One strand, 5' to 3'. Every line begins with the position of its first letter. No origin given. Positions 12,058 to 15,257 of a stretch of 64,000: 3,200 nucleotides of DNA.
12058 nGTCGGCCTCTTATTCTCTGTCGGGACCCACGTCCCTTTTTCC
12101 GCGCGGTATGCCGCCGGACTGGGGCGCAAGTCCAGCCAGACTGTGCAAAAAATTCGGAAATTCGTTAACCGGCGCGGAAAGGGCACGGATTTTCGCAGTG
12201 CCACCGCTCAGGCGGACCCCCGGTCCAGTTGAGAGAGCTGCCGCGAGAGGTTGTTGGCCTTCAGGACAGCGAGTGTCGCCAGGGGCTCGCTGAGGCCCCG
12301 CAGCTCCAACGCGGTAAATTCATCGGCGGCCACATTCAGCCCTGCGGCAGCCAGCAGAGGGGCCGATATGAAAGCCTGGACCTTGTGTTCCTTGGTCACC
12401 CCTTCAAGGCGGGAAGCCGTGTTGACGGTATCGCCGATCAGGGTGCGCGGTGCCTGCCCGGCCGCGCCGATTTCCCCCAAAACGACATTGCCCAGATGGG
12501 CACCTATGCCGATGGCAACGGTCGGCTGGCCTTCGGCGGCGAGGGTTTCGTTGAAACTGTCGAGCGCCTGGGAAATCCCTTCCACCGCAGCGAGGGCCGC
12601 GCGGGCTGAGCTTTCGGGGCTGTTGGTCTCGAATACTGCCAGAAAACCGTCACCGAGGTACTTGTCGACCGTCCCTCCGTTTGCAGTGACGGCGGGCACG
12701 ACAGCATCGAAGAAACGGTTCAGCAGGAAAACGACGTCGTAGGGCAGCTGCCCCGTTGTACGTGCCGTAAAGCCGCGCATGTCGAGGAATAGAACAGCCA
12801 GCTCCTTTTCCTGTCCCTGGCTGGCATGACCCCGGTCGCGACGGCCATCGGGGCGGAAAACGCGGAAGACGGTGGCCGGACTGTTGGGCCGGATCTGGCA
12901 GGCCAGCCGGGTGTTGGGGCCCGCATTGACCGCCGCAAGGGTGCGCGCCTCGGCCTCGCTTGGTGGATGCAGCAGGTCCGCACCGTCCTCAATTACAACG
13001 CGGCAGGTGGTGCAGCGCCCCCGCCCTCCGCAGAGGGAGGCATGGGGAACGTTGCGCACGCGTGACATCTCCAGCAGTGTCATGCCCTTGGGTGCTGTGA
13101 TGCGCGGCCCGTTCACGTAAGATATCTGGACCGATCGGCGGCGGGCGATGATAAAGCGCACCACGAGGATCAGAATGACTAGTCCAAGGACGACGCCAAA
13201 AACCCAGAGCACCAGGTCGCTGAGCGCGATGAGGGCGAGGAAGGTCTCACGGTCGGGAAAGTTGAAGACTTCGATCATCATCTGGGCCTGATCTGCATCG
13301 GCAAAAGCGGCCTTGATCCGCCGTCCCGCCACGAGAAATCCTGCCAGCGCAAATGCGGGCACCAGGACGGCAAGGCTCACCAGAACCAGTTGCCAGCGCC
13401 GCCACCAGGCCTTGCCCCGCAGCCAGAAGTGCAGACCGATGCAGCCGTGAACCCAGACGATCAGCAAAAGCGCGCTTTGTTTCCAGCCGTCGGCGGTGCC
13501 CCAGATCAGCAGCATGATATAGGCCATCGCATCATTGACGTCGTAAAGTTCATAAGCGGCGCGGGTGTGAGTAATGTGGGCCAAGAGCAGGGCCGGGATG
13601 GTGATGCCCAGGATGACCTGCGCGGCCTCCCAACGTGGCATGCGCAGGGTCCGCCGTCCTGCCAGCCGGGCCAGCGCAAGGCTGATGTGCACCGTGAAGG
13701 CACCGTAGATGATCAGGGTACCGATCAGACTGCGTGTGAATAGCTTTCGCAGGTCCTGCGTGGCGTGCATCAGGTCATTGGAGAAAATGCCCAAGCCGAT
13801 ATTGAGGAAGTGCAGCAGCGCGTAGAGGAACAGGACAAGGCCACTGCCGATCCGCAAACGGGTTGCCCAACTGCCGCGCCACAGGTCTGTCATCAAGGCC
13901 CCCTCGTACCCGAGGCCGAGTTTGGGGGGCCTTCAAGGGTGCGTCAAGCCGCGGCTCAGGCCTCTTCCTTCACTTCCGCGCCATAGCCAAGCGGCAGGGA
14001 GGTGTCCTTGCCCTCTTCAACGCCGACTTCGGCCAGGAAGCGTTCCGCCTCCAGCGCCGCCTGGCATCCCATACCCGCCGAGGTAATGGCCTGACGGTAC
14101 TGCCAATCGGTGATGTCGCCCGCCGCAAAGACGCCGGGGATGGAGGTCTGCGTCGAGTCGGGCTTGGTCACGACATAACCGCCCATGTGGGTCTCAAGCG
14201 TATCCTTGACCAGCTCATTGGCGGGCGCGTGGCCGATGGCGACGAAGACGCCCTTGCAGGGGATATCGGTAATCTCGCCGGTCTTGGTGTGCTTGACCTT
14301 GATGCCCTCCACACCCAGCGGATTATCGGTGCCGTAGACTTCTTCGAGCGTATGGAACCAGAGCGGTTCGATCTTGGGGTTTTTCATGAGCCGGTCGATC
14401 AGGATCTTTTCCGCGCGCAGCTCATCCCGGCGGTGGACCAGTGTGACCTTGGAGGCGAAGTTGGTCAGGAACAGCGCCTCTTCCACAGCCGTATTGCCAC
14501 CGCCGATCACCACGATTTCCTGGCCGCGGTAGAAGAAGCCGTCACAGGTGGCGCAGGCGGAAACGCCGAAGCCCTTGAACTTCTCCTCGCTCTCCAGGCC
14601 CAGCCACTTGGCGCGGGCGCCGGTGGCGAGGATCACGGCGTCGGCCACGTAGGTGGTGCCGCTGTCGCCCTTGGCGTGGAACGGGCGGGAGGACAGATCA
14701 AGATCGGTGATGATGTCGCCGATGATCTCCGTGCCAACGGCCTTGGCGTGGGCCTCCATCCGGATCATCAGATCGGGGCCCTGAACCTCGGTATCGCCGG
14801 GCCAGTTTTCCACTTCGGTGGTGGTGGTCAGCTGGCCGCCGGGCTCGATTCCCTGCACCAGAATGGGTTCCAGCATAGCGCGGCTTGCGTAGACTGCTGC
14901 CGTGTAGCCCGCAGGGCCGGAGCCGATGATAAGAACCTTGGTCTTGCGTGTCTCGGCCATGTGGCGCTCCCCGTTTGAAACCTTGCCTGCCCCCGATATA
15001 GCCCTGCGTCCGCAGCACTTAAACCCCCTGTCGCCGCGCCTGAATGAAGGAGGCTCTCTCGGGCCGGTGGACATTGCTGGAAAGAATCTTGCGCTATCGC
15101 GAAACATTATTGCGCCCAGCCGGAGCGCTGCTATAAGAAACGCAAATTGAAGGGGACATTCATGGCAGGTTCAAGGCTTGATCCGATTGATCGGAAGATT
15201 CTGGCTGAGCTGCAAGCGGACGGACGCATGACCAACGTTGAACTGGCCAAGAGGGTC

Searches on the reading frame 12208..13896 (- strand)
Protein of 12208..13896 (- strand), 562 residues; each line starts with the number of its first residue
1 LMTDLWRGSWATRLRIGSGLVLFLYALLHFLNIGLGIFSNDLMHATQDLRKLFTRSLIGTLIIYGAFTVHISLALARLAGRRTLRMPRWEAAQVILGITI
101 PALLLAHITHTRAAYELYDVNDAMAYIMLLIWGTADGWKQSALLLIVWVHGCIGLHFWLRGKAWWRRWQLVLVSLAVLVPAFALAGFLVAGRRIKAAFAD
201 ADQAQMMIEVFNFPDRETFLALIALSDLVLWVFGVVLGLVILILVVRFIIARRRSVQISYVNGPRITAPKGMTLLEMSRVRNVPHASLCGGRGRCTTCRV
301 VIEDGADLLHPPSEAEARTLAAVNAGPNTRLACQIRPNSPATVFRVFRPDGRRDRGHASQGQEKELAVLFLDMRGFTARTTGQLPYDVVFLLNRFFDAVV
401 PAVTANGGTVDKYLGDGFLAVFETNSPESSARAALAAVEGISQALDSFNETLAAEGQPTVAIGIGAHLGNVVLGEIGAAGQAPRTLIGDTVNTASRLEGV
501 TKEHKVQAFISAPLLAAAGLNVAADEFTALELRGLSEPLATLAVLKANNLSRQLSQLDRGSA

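Call 72: search_protein_families(library=pfam, proteins=[window:12208-13896:-], max_evalue=0.0001)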
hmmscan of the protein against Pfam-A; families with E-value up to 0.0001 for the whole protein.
window:12208-13896:- (562 aa): 2 families
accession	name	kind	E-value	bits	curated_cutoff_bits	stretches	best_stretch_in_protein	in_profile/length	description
PF00211.25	Guanylate_cyc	-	2.2e-13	50.6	21.9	1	363-507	6-146/183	Adenylate and Guanylate cyclase catalytic domain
PF00111.32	Fer2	-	7.8e-08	32.6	21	1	263-337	5-76/77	2Fe-2S iron-sulfur cluster binding domain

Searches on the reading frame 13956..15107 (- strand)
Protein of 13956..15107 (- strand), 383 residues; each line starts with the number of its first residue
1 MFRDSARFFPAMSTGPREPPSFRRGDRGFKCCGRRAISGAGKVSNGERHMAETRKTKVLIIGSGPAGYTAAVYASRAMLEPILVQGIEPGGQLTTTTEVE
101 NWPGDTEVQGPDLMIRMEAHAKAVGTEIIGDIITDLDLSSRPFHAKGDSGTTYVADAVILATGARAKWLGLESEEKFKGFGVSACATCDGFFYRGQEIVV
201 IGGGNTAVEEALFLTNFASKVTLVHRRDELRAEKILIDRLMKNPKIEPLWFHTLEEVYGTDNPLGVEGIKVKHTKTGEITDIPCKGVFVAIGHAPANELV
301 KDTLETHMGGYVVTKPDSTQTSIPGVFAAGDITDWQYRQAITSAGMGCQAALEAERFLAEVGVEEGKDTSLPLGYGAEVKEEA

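Call 72: search_protein_families(library=pfam, proteins=[window:13956-15107:-], max_evalue=0.0001)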
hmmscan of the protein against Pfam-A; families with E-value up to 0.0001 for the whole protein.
window:13956-15107:- (383 aa): 6 families
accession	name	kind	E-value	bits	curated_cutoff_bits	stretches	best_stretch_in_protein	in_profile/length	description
PF07992.20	Pyr_redox_2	-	4.9e-48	164.5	26.1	1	57-347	2-291/291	Pyridine nucleotide-disulphide oxidoreductase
PF13738.12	Pyr_redox_3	-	5e-18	65.8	30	1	148-330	119-305/305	Pyridine nucleotide-disulphide oxidoreductase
PF00070.33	Pyr_redox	-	3.1e-16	60.1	22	1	198-270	2-78/82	Pyridine nucleotide-disulphide oxidoreductase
PF00890.30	FAD_binding_2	-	4.1e-06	26.7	20.4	0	58-92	2-37/414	FAD binding domain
PF01266.30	DAO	-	1.5e-05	25.2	27.9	0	103-169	141-209/353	FAD dependent oxidoreductase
PF01134.28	GIDA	-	1.7e-05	24.5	22.1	0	57-84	1-28/391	Glucose inhibited division protein A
